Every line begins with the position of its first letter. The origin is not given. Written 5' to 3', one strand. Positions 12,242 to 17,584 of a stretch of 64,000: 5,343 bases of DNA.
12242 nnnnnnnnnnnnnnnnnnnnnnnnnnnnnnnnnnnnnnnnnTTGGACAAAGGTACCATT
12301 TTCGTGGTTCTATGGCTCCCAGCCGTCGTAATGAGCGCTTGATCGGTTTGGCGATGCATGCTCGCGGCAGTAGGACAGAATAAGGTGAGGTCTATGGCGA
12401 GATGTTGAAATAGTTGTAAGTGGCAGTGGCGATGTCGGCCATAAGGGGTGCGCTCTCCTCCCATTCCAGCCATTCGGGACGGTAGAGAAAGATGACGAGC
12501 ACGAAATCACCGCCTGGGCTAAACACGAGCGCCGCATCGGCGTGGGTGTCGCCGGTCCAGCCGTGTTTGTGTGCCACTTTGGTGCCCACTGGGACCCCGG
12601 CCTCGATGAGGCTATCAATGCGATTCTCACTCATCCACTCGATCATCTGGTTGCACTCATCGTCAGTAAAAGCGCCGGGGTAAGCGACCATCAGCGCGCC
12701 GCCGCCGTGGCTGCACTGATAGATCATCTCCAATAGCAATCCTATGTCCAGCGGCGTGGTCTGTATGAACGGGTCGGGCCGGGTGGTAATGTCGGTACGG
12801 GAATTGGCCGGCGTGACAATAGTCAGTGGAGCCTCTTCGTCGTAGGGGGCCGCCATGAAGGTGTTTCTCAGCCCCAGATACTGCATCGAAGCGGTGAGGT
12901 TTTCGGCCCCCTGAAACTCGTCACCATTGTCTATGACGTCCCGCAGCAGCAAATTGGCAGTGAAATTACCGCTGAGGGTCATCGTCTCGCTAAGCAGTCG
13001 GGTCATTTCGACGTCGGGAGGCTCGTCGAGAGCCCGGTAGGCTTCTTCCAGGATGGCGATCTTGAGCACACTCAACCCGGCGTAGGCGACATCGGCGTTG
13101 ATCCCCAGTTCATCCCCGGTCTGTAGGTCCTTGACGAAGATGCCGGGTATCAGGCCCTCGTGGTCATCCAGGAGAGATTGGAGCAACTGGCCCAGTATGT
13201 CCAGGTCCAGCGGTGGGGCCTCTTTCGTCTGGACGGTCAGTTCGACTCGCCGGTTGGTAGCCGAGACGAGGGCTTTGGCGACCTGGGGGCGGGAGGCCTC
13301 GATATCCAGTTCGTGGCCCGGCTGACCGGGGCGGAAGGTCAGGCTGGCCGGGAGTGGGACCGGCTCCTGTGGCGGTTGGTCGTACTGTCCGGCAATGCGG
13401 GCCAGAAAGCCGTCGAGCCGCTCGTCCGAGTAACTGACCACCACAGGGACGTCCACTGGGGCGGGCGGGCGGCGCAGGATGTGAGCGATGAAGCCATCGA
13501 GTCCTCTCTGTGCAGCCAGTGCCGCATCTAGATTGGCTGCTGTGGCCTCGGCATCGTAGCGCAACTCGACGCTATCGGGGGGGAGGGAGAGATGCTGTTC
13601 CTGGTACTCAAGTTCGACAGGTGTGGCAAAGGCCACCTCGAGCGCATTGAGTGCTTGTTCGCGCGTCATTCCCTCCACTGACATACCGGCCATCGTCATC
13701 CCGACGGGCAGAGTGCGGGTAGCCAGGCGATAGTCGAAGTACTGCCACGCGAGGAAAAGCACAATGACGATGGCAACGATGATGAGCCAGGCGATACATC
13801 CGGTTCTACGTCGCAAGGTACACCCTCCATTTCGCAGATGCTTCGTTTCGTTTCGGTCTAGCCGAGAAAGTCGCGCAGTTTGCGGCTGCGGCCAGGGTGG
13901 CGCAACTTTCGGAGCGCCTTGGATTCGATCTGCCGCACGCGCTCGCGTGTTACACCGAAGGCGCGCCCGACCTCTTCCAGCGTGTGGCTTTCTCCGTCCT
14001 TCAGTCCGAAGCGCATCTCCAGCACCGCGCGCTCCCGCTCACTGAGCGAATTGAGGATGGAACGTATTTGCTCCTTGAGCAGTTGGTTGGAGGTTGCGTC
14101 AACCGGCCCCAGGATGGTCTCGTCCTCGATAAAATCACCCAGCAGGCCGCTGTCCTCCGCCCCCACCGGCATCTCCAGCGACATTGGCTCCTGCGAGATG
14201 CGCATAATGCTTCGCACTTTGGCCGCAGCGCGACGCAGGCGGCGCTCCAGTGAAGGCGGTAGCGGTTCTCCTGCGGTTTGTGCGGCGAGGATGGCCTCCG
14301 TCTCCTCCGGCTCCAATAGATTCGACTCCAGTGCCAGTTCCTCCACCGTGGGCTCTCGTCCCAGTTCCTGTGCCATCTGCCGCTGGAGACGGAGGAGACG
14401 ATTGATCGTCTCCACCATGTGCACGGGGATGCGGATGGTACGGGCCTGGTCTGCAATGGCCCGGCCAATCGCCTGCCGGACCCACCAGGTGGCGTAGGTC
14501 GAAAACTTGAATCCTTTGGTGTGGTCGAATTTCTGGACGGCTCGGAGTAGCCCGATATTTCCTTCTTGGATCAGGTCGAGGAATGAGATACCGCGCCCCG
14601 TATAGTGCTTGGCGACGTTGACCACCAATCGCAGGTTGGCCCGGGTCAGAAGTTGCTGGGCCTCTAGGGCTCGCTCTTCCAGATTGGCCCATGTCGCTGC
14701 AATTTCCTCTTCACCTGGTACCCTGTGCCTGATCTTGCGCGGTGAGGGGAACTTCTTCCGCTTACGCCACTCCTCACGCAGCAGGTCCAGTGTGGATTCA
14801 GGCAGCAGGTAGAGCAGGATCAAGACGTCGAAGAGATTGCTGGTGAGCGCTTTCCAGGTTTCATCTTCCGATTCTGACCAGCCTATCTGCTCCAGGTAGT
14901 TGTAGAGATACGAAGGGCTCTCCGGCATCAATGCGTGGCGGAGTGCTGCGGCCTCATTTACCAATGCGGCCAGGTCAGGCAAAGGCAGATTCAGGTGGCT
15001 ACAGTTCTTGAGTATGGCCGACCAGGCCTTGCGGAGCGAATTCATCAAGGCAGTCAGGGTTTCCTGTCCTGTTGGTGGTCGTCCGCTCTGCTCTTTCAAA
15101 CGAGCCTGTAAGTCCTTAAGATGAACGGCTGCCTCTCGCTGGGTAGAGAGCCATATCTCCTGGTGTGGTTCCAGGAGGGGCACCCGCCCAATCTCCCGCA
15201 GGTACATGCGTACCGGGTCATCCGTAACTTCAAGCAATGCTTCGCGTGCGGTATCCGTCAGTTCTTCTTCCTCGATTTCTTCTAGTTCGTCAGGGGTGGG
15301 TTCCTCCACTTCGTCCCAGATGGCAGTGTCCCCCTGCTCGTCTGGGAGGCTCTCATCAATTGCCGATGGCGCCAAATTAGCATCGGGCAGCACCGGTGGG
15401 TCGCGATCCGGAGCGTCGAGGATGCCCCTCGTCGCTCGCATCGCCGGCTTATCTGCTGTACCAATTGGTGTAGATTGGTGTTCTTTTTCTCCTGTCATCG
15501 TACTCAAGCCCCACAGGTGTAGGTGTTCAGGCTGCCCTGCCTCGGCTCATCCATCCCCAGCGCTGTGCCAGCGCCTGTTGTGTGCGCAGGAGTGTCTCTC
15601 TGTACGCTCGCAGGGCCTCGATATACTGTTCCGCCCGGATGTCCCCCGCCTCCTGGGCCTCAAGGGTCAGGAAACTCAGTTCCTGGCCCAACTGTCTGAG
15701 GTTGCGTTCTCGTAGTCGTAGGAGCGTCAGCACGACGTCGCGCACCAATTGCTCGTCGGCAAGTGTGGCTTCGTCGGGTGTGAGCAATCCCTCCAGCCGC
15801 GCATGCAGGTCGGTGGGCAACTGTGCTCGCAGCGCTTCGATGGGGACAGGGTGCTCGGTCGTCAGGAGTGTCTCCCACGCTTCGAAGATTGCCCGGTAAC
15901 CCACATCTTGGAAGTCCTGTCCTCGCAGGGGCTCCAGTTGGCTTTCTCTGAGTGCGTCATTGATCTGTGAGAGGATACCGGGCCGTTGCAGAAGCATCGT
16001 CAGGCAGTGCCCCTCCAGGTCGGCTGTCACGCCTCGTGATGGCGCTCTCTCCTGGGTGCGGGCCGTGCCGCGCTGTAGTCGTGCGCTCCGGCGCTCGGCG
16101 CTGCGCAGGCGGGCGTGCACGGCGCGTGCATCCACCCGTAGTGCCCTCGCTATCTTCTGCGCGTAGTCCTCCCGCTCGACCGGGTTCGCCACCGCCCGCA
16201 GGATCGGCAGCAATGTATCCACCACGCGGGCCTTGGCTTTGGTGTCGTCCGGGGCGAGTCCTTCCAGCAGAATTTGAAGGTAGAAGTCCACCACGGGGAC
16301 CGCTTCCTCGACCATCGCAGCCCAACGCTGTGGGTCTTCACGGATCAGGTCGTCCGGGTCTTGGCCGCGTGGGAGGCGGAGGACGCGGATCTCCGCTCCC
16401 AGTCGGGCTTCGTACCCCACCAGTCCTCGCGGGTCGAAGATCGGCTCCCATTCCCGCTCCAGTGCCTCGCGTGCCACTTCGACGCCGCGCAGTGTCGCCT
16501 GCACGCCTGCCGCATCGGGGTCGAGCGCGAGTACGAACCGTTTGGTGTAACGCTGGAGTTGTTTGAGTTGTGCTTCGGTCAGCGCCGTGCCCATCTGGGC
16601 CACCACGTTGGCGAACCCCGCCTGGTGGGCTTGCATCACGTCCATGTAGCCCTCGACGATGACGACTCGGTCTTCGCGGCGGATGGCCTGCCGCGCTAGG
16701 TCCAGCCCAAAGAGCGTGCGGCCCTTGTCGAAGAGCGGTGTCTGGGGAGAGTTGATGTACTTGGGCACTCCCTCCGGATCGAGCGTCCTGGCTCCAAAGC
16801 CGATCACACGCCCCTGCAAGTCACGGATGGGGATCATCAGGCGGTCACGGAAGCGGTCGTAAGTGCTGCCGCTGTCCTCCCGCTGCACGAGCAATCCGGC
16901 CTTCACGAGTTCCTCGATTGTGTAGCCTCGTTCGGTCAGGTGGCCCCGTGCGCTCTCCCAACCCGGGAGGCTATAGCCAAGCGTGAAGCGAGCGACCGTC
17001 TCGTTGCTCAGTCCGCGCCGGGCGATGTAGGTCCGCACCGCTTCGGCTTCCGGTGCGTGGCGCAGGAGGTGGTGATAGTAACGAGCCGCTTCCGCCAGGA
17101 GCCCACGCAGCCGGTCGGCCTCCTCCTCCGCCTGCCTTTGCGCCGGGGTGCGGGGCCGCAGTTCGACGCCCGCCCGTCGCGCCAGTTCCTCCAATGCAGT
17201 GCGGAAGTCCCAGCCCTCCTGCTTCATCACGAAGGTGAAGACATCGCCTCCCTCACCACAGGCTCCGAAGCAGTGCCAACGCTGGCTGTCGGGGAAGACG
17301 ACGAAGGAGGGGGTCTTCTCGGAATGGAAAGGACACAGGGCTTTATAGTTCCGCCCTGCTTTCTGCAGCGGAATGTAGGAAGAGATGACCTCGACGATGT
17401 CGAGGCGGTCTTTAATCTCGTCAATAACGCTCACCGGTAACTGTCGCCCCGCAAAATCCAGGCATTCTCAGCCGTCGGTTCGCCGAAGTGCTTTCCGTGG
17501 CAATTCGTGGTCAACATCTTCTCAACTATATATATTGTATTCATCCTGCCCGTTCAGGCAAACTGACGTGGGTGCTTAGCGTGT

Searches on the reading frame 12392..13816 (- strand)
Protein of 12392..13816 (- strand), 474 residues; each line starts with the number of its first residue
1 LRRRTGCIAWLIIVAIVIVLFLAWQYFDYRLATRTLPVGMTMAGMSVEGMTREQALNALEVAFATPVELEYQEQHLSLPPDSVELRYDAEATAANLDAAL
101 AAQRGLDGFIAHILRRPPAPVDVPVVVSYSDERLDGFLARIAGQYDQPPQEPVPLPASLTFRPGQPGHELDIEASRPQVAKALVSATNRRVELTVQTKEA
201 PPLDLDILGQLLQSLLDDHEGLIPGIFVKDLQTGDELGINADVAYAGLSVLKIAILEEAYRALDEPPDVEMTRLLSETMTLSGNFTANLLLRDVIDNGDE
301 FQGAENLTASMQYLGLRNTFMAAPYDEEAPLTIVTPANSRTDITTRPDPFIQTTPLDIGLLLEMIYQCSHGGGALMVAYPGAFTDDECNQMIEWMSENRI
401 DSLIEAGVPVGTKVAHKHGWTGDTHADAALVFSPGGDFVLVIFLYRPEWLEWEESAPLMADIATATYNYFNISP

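Call 73: search_protein_families(library=pfam, proteins=[window:12392-13816:-], max_evalue=0.001)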
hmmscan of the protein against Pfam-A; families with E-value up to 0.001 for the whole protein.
window:12392-13816:- (474 aa): 2 families
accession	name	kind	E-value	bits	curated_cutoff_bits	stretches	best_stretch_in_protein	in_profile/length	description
PF13354.11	Beta-lactamase2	-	3.8e-21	75.9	22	1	269-443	73-213/214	Beta-lactamase enzyme family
PF12229.13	PG_binding_4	-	2.8e-05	24.7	22.1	1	82-191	7-116/117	Putative peptidoglycan binding domain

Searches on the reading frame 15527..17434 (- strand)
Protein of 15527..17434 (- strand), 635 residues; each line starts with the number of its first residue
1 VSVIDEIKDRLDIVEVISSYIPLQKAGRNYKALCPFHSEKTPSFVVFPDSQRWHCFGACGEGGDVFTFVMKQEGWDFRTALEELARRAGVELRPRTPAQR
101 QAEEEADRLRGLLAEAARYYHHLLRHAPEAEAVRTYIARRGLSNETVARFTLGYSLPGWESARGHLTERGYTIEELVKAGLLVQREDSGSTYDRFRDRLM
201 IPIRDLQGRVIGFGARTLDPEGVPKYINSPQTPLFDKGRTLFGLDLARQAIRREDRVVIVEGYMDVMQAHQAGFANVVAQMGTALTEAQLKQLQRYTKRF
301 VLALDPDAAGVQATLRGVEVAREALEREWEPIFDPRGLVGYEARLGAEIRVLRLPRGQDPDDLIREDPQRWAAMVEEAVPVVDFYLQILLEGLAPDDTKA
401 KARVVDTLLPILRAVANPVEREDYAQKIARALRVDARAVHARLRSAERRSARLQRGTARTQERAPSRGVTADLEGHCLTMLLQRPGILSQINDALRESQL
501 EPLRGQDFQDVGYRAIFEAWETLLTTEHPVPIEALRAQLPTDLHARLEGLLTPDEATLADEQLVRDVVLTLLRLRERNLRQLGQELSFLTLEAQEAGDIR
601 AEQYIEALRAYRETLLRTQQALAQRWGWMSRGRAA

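Call 29: find_encoding_contigs(protein=window:15527-17434:-, flank=2500, max_places=10)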
Protein window:15527-17434:- (635 aa): no gene with exactly this product is on record in the collection.
